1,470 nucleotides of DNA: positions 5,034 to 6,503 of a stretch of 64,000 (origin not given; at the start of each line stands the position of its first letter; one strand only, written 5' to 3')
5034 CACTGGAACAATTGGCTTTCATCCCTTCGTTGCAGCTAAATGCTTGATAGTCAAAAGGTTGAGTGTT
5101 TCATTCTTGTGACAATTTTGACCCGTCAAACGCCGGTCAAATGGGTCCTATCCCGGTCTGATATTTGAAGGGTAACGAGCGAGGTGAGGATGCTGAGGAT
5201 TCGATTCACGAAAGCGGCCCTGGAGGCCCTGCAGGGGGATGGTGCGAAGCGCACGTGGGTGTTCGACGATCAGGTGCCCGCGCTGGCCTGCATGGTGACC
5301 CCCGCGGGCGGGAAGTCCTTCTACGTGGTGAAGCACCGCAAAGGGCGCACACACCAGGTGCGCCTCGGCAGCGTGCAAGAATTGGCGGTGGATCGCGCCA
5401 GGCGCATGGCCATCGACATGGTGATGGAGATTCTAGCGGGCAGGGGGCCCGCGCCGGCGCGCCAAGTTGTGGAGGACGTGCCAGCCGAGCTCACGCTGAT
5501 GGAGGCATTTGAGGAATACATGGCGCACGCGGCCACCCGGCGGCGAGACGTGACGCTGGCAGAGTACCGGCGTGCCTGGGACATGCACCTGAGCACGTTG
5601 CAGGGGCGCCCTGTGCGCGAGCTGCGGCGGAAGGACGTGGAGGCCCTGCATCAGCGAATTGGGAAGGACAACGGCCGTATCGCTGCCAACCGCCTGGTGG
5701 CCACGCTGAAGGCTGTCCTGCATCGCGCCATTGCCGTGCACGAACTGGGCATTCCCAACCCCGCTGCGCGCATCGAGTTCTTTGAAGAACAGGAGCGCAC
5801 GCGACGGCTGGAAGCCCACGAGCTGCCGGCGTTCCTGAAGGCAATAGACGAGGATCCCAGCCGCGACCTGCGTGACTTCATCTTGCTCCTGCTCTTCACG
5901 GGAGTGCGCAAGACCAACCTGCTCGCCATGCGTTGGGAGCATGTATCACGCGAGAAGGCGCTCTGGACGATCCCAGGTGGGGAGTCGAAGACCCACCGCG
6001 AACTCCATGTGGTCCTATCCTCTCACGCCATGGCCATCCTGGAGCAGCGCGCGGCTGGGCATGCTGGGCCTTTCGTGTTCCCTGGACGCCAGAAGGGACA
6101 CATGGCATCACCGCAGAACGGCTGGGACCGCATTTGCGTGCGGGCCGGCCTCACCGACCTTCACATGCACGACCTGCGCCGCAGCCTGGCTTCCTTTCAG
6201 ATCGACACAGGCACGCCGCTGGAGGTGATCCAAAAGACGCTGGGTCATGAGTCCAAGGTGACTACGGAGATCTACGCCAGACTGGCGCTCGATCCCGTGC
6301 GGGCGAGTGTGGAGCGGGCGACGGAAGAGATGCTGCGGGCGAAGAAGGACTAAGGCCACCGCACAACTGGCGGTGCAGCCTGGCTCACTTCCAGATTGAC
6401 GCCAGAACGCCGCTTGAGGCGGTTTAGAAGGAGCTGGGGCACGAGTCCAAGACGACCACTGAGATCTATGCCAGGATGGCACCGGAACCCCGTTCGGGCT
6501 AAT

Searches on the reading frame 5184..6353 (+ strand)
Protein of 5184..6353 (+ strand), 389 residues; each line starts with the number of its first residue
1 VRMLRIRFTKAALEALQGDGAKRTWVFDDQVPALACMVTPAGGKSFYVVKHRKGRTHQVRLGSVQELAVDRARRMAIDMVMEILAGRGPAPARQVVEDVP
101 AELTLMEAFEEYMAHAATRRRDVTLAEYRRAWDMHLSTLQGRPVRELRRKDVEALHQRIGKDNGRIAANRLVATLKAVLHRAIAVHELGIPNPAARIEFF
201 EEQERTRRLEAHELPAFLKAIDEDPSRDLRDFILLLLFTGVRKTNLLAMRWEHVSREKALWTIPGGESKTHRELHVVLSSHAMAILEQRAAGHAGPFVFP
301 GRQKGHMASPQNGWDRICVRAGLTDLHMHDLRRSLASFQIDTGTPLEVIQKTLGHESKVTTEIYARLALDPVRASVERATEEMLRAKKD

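Call 9: search_protein_families(library=pfam, proteins=[window:5184-6353:+], max_evalue=0.01)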
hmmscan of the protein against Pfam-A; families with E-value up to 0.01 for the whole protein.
window:5184-6353:+ (389 aa): 3 families
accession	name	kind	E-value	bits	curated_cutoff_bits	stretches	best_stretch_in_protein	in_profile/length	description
PF00589.27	Phage_integrase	-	5.5e-24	85.3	27.1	1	208-367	2-168/172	Phage integrase family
PF13356.12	Arm-DNA-bind_3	-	6.2e-06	26.7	27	1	8-94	1-81/83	Arm DNA-binding domain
PF01003.24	Flavi_capsid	-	0.0055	16.9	27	0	225-260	37-72/117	Flavivirus capsid protein C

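Call 13: search_protein_families(library=ncbifam, proteins=[window:5184-6353:+], max_evalue=0.001)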
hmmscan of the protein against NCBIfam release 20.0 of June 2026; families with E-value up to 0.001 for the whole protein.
window:5184-6353:+ (389 aa): 8 families
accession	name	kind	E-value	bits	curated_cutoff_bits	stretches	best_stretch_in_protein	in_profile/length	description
NF040815.2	recomb_XerA_Arch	equivalog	3.3e-19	69.5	220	1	117-373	9-260/263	site-specific tyrosine recombinase/integron integrase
NF001399.0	PRK00283.1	subfamily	7.4e-19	68.1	279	1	121-376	23-292/300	tyrosine recombinase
TIGR02225.1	recomb_XerD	equivalog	1.3e-18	67.3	329.6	1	111-372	5-279/290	site-specific tyrosine recombinase XerD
TIGR02224.1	recomb_XerC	equivalog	2.4e-14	53.4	335.15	1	109-374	3-284/295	tyrosine recombinase XerC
NF007246.0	PRK09692.1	domain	2.9e-09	36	434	1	235-359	241-367/413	integrase domain-containing protein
NF002331.0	PRK01287.1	subfamily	3.7e-09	36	371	1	329-374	274-319/365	site-specific tyrosine recombinase XerC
NF003462.0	PRK05084.1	equivalog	7.5e-05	21.6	267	1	327-381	304-358/360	tyrosine recombinase XerS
TIGR02249.1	integrase_gron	subfamily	0.00012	21.5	265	0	326-366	259-299/315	integron integrase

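Call 14: find_encoding_contigs(protein=window:5184-6353:+, flank=10000, max_places=10)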
Protein window:5184-6353:+ (389 aa): no gene with exactly this product is on record in the collection.

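Call 15: find_homologous_proteins(query=window:5184-6350:+, max_evalue=1e-20)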
Query window:5184-6350:+ (389 aa): 289 proteins with E <= 1e-20 among 8000 candidates; the best 120 are listed.
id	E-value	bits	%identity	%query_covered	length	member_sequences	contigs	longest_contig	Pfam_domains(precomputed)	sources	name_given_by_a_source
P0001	1.3e-252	856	100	99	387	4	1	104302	PF13356.13,PF00589.28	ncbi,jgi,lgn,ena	ncbi:MAG: tyrosine-type recombinase/integrase [Candidatus Delongbacteria bacterium]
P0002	7.4e-221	751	87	99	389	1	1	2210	PF13356.13,PF00589.28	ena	-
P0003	1.0e-194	665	77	99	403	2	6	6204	PF00589.28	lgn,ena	-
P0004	1.1e-124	435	54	99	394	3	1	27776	PF13356.13,PF00589.28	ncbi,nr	ncbi:MAG: site-specific integrase [bacterium]|nr:site-specific integrase [bacterium]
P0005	1.8e-124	434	54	99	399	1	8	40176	PF13356.13,PF00589.28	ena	-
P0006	3.5e-124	433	55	99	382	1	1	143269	PF00589.28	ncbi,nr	ncbi:MAG: tyrosine-type recombinase/integrase [bacterium]|nr:tyrosine-type recombinase/integrase [ba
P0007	4.6e-124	433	55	98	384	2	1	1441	PF13356.13,PF00589.28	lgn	-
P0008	8.4e-124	432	54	99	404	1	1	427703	PF13356.13,PF00589.28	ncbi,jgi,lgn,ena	ncbi:MAG: site-specific integrase [Candidatus Delongbacteria bacterium]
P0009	9.5e-124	432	54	99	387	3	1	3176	PF22022.3,PF13356.13,PF00589.28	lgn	-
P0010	1.4e-123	431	53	99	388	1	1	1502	PF13356.13,PF00589.28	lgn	-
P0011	5.4e-123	429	55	99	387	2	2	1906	PF13356.13,PF00589.28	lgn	-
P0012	1.1e-122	428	54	99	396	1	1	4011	PF13356.13,PF00589.28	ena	-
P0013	3.5e-122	426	54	98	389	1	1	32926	PF13356.13,PF00589.28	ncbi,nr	ncbi:MAG: tyrosine-type recombinase/integrase [bacterium]|nr:tyrosine-type recombinase/integrase [ba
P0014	5.4e-122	426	53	98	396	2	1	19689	PF13356.13,PF00589.28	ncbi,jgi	jgi:integrase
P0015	6.4e-122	426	54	99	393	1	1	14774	PF13356.13,PF00589.28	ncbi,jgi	jgi:integrase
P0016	7.5e-122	425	53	99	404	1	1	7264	PF13356.13,PF00589.28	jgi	jgi:integrase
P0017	3.1e-121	423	54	94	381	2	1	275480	PF13356.13,PF00589.28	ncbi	ncbi:MAG: tyrosine-type recombinase/integrase [Candidatus Delongbacteria bacterium]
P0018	3.3e-121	423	53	98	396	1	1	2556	PF13356.13,PF00589.28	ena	-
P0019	4.1e-121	423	52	99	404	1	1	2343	PF13356.13,PF00589.28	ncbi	-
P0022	5.6e-120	419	53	99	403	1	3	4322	PF13356.13,PF00589.28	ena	-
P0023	6.8e-120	419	54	99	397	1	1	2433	PF13356.13,PF00589.28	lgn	-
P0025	6.1e-119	416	53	99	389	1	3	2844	PF13356.13,PF00589.28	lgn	-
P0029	1.8e-117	411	51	99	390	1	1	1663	PF22022.3,PF13356.13,PF00589.28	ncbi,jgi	jgi:integrase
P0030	3.2e-117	410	52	97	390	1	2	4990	PF13356.13,PF00589.28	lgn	-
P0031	3.9e-117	410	54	99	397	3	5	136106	PF22022.3,PF13356.13,PF00589.28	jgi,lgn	jgi:integrase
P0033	1.4e-116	408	51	98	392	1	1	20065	PF13356.13,PF00589.28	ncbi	-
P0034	5.3e-116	406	51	99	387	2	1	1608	PF22022.3,PF13356.13,PF00589.28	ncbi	-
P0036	2.4e-115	404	54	98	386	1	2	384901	PF13356.13,PF00589.28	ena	-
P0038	1.2e-114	402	51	99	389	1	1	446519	PF22022.3,PF13356.13,PF00589.28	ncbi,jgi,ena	ncbi:MAG: site-specific integrase [Candidatus Delongbacteria bacterium]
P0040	4.4e-113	396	49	98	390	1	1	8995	PF13356.13,PF00589.28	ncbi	-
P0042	7.3e-112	392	53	98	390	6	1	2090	PF13356.13,PF00589.28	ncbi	-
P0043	9.3e-112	392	50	98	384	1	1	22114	PF13356.13,PF00589.28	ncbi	-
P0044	1.3e-111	392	49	98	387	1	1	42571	PF13356.13,PF00589.28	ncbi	-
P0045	3.9e-110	387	49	97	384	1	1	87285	PF13356.13,PF00589.28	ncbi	-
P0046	7.8e-110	386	51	95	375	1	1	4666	PF13356.13,PF00589.28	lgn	-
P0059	1.4e-94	336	45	96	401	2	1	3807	PF13356.13,PF00589.28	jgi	jgi:integrase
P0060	1.8e-92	329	43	98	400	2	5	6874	PF13356.13,PF00589.28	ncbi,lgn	-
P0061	1.0e-90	323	44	98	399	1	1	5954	PF13356.13,PF00589.28,PF24624.2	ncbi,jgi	jgi:integrase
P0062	9.7e-87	310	41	96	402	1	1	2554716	PF13356.13,PF00589.28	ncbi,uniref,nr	ncbi:tyrosine-type recombinase/integrase [Acidithiobacillus sp. AMEEHan]|uniref:tyrosine-type recomb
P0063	2.5e-85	305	42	96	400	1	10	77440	PF13356.13,PF00589.28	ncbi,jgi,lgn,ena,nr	ncbi:MAG: tyrosine-type recombinase/integrase [Acidithiobacillus sp.]|nr:tyrosine-type recombinase/i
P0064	7.7e-84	300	44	96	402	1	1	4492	PF22022.3,PF13356.13,PF00589.28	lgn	-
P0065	1.2e-82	296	41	98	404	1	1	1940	PF13356.13,PF00589.28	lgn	-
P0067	1.1e-79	287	41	98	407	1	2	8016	PF22022.3,PF13356.13,PF00589.28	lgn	-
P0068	5.2e-79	284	39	98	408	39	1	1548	PF13356.13,PF00589.28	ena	-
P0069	6.0e-79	284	37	98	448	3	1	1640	PF13356.13,PF00589.28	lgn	-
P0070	1.7e-78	283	42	97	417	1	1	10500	PF22022.3,PF13356.13,PF00589.28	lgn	-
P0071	2.8e-78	282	38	98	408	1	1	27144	PF13356.13,PF00589.28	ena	-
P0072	7.7e-78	281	38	98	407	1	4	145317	PF13356.13,PF00589.28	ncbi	ncbi:MAG: tyrosine-type recombinase/integrase [Acidithiobacillus ferrivorans]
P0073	8.9e-78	280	37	98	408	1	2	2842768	PF13356.13,PF00589.28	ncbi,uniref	ncbi:site-specific integrase [Acidithiobacillus ferriphilus]|uniref:tyrosine-type recombinase/integr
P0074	1.3e-77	280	37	98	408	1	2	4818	PF13356.13,PF00589.28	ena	-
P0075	1.4e-77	280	38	98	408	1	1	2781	PF13356.13,PF00589.28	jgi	jgi:integrase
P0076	1.6e-77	279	38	98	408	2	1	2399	PF13356.13,PF00589.28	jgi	jgi:integrase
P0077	2.2e-77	279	39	98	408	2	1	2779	PF13356.13,PF00589.28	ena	-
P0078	2.6e-77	279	38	98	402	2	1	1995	PF13356.13,PF00589.28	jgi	-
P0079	2.9e-77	279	37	98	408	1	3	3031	PF13356.13,PF00589.28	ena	-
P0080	3.0e-77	279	37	98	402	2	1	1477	PF13356.13,PF00589.28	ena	-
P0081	4.5e-77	278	38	98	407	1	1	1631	PF13356.13,PF00589.28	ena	-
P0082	5.1e-77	278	38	98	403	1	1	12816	PF13356.13,PF00589.28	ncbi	ncbi:tyrosine-type recombinase/integrase [Acidithiobacillus sp.]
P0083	6.6e-77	277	37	98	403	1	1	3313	PF13356.13,PF00589.28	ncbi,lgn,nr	ncbi:integrase family protein [Acidithiobacillus sp. GGI-221]|nr:integrase family protein [Acidithio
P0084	6.9e-77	277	38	98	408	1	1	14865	PF13356.13,PF00589.28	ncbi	-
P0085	1.8e-76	276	40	96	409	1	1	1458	PF13356.13,PF00589.28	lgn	-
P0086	2.8e-76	275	38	98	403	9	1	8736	PF13356.13,PF00589.28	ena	-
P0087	4.7e-76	275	39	98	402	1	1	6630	PF13356.13,PF00589.28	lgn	-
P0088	6.9e-76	274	38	98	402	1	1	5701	PF13356.13,PF00589.28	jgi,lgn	-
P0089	7.1e-76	274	37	98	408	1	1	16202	PF13356.13,PF00589.28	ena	-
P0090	2.0e-75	273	37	98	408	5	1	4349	PF13356.13,PF00589.28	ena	-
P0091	2.7e-75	272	38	98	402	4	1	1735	PF13356.13,PF00589.28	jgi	jgi:integrase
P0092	8.1e-75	271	40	99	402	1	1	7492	PF13356.13,PF00589.28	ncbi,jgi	ncbi:MAG: tyrosine-type recombinase/integrase [Planctomycetota bacterium]|jgi:integrase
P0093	8.3e-75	271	41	97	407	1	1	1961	PF13356.13,PF00589.28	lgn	-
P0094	1.1e-74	270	37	98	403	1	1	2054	PF13356.13,PF00589.28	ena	-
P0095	5.5e-74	268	38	98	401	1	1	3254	PF13356.13,PF00589.28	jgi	-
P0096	4.0e-73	265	40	95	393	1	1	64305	PF13356.13,PF00589.28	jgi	jgi:integrase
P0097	1.4e-71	260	38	99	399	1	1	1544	PF13356.13,PF00589.28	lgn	-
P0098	2.8e-71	259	38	98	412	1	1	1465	PF13356.13,PF00589.28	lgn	-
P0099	4.3e-71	258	38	99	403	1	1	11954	PF13356.13,PF00589.28,PF24624.2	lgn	-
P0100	1.2e-70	257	39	96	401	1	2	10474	PF13356.13,PF00589.28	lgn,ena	-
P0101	1.7e-70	256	37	98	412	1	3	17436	PF13356.13,PF00589.28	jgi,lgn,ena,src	-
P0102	2.4e-70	256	39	99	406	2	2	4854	PF13356.13,PF00589.28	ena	-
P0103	1.0e-69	254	37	98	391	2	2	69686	PF13356.13,PF00589.28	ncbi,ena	-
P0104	1.2e-69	254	38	99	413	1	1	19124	PF13356.13,PF00589.28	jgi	jgi:integrase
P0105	2.4e-69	253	41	92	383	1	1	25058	PF13356.13,PF00589.28,PF24624.2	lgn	-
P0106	2.7e-69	252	37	97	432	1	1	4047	PF13356.13,PF00589.28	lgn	-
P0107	5.1e-69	252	37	98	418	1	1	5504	PF13356.13,PF00589.28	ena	-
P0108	9.8e-69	251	39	98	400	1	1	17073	PF22022.3,PF13356.13,PF00589.28,PF02899.24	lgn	-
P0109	1.3e-68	250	40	98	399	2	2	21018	PF13356.13,PF00589.28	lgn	-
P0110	1.8e-68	250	38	98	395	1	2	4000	PF13356.13,PF00589.28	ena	-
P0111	1.9e-68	250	38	98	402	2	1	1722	PF14659.13,PF22022.3,PF13356.13,PF00589.28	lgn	-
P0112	6.5e-68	248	37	99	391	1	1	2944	PF13356.13,PF00589.28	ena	-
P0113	1.2e-67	247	37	99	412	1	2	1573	PF22022.3,PF13356.13,PF00589.28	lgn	-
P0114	1.3e-67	247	38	98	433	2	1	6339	PF13356.13,PF00589.28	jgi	-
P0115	2.4e-67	246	38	99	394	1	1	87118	PF13356.13,PF00589.28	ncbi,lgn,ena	-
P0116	3.5e-67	245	39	98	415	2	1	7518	PF13356.13,PF00589.28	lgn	-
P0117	5.8e-67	245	39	98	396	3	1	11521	PF22022.3,PF13356.13,PF00589.28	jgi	jgi:integrase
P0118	5.9e-67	245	38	98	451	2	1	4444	PF13356.13,PF00589.28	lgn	-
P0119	8.4e-67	244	37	98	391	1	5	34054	PF13356.13,PF00589.28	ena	-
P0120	1.1e-66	244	38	96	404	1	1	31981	PF13356.13,PF00589.28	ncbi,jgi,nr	ncbi:MAG TPA: tyrosine-type recombinase/integrase [Tepidisphaeraceae bacterium]|jgi:integrase|nr:tyr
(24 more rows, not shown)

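Call 16: find_encoding_contigs(protein=P0002, flank=10000, max_places=6)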
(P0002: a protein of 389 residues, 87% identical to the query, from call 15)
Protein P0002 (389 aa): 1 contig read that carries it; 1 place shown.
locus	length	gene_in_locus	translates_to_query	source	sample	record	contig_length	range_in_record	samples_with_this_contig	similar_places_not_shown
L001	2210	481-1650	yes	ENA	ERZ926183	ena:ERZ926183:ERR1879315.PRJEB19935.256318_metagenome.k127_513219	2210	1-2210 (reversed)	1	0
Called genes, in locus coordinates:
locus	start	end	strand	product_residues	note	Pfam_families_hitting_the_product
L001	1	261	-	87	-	?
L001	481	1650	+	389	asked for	PF13356:Arm-DNA-bind_3 (weak), PF00589:Phage_integrase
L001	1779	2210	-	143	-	?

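Call 17: find_encoding_contigs(protein=P0003, flank=10000, max_places=8)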
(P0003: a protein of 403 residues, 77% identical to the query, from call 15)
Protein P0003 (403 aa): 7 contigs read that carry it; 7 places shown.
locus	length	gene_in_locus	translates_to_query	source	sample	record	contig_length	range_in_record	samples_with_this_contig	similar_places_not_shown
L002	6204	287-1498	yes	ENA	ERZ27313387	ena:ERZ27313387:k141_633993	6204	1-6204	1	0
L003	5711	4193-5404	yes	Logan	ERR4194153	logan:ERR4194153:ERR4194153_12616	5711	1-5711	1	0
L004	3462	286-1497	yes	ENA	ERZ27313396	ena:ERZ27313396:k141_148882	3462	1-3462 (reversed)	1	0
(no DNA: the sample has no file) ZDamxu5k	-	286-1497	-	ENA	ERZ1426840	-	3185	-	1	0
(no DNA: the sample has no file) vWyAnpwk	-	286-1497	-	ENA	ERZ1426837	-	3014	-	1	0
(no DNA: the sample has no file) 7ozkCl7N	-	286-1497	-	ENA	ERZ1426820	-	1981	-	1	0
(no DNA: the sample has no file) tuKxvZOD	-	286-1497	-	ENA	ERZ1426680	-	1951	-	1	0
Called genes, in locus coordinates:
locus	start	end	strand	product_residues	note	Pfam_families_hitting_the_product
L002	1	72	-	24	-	?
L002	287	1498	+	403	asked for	PF00589:Phage_integrase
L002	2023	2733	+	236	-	-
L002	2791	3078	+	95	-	-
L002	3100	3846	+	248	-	-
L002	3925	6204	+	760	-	?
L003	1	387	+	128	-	?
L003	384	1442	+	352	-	PF13439:Glyco_transf_4, PF13579:Glyco_trans_4_4, PF00534:Glycos_transf_1, PF13692:Glyco_trans_1_4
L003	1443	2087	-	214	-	PF13578:Methyltransf_24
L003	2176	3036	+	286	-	PF01075:Glyco_transf_9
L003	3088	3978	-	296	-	-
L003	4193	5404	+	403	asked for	PF00589:Phage_integrase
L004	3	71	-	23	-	?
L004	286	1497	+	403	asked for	PF00589:Phage_integrase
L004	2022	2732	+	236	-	-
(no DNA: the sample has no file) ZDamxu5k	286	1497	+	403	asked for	PF00589:Phage_integrase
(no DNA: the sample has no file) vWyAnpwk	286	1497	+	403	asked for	PF00589:Phage_integrase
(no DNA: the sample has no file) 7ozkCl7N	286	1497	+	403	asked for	PF00589:Phage_integrase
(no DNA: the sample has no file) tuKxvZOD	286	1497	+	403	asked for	PF00589:Phage_integrase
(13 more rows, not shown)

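Call 23: find_related_loci(query=window:5184-6350:+, collection=genome_contigs, flank=10000)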
Query window:5184-6350:+ (389 aa) in genome_contigs; peptide patterns used: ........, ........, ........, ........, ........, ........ (x = any residue, [..] = any of these).
35 stretches matched a pattern; 2 encode a relative of the query (tblastn E <= 1e-3); 2 distinct loci.
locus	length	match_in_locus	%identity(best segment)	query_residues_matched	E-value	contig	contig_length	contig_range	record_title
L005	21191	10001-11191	32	5-385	4e-55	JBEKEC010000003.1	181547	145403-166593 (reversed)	MAG: Tepidisphaeraceae bacterium isolate SPRUCE 198 SPRUCE_198_3, whole genome shotgun sequence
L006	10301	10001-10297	87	2-101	1e-48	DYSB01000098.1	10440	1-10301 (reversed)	MAG TPA_asm: Acetofilamentum sp. isolate SulCav_PC08_3_68_11 SulCav_PC08-3_5542_length_10440_cov_5.909196, whole genome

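Call 24: find_encoding_contigs(protein=P0008, flank=10000, max_places=3)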
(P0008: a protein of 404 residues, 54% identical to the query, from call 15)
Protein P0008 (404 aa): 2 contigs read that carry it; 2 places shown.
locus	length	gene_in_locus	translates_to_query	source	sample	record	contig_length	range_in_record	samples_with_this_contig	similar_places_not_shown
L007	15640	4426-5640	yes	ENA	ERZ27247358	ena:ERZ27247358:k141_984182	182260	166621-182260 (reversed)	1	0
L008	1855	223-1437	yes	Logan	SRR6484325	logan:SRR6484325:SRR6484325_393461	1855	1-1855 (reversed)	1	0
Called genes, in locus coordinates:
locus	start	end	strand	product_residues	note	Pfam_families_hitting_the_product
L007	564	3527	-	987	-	PF00801:PKD, PF18911:PKD_4, PF03781:FGE-sulfatase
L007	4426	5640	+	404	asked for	PF13356:Arm-DNA-bind_3, PF00589:Phage_integrase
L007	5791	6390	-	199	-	PF01464:SLT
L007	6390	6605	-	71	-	PF03994:DUF350 (weak)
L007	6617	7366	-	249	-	-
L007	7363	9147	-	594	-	PF13229:Beta_helix (faint)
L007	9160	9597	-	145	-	-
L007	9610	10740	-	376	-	-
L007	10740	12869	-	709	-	-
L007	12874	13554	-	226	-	-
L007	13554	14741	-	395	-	PF04865:Baseplate_J, PF26078:Baseplate_J_M, PF26079:Baseplate_J_C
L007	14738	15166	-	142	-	PF04965:GPW_gp25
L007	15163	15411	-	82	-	-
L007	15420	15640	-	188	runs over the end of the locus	PF04717:Phage_base_V, PF20093:DUF6484 (weak)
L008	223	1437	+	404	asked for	PF13356:Arm-DNA-bind_3, PF00589:Phage_integrase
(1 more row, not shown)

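Call 25: find_encoding_contigs(protein=P0017, flank=10000, max_places=3)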
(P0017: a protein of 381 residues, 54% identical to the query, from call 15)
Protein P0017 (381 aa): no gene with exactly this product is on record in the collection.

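Call 26: find_encoding_contigs(protein=P0005, flank=10000, max_places=8)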
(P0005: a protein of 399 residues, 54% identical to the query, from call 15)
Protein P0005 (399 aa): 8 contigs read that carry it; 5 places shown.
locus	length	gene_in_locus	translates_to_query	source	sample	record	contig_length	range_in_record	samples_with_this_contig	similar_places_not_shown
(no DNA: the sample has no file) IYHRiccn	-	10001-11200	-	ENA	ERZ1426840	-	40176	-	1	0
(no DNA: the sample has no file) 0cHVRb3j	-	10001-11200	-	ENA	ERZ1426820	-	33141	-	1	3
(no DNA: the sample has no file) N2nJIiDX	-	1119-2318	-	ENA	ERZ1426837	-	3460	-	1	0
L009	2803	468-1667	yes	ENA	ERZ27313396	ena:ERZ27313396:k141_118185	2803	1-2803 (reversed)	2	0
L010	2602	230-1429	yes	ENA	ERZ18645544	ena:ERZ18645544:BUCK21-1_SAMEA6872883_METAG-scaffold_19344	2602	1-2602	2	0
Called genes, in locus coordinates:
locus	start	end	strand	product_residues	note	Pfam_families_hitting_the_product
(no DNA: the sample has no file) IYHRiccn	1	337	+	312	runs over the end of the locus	-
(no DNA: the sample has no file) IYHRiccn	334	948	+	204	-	PF01381:HTH_3 (weak)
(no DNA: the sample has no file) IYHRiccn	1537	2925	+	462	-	PF12705:PDDEXK_1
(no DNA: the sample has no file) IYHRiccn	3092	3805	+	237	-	-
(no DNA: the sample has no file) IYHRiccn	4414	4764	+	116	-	-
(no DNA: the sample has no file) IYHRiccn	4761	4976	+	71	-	-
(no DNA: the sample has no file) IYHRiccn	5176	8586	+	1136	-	PF20464:MmeI_N, PF20465:MmeI_hel, PF20473:MmeI_Mtase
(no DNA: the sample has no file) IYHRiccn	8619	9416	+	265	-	-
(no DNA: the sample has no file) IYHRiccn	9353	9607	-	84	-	-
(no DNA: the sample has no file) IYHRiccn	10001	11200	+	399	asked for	PF13356:Arm-DNA-bind_3, PF00589:Phage_integrase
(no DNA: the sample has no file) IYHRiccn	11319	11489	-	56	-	-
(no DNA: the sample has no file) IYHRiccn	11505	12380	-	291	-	-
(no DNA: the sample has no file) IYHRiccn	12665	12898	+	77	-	PF00589:Phage_integrase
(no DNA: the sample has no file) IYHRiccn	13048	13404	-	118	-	-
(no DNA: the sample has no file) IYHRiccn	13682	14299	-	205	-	?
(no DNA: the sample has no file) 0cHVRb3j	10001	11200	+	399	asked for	PF13356:Arm-DNA-bind_3, PF00589:Phage_integrase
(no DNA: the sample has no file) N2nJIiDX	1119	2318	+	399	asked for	PF13356:Arm-DNA-bind_3, PF00589:Phage_integrase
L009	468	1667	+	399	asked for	PF13356:Arm-DNA-bind_3, PF00589:Phage_integrase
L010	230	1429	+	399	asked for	PF13356:Arm-DNA-bind_3, PF00589:Phage_integrase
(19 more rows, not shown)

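Call 35: find_related_loci(query=A3, collection=metagenome_contigs, flank=10000)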
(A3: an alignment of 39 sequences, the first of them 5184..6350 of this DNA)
Query A3 (389 aa) in metagenome_contigs; peptide patterns used: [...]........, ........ (x = any residue, [..] = any of these).
372 stretches matched a pattern; 154 encode a relative of the query (tblastn E <= 1e-3); the best 80 are kept; 80 distinct loci.
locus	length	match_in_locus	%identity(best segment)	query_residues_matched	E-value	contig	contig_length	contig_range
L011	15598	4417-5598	54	5-388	6e-132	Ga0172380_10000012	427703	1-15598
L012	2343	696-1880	52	4-388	2e-137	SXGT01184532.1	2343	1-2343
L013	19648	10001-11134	54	3-386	4e-124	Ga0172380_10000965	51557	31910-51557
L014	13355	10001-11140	53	5-384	8e-121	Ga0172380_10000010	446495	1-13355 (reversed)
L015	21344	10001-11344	51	3-388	4e-121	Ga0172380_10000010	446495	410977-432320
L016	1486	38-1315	46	5-385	2e-112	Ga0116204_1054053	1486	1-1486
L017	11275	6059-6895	56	121-385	2e-94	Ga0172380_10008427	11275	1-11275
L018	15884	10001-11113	42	5-379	1e-92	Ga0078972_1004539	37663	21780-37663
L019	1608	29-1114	43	22-386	4e-94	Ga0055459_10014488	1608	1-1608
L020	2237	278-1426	41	5-388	5e-92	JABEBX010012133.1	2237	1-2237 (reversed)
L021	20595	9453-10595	38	5-386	7e-85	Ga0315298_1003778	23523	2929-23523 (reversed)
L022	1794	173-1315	37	5-386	1e-87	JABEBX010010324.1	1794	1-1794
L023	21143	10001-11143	38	5-386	3e-83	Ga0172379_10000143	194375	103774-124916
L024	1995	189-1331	38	5-386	6e-87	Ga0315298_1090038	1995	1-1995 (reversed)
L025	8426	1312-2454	38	5-386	4e-83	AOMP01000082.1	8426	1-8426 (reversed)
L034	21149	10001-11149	54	5-386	2e-130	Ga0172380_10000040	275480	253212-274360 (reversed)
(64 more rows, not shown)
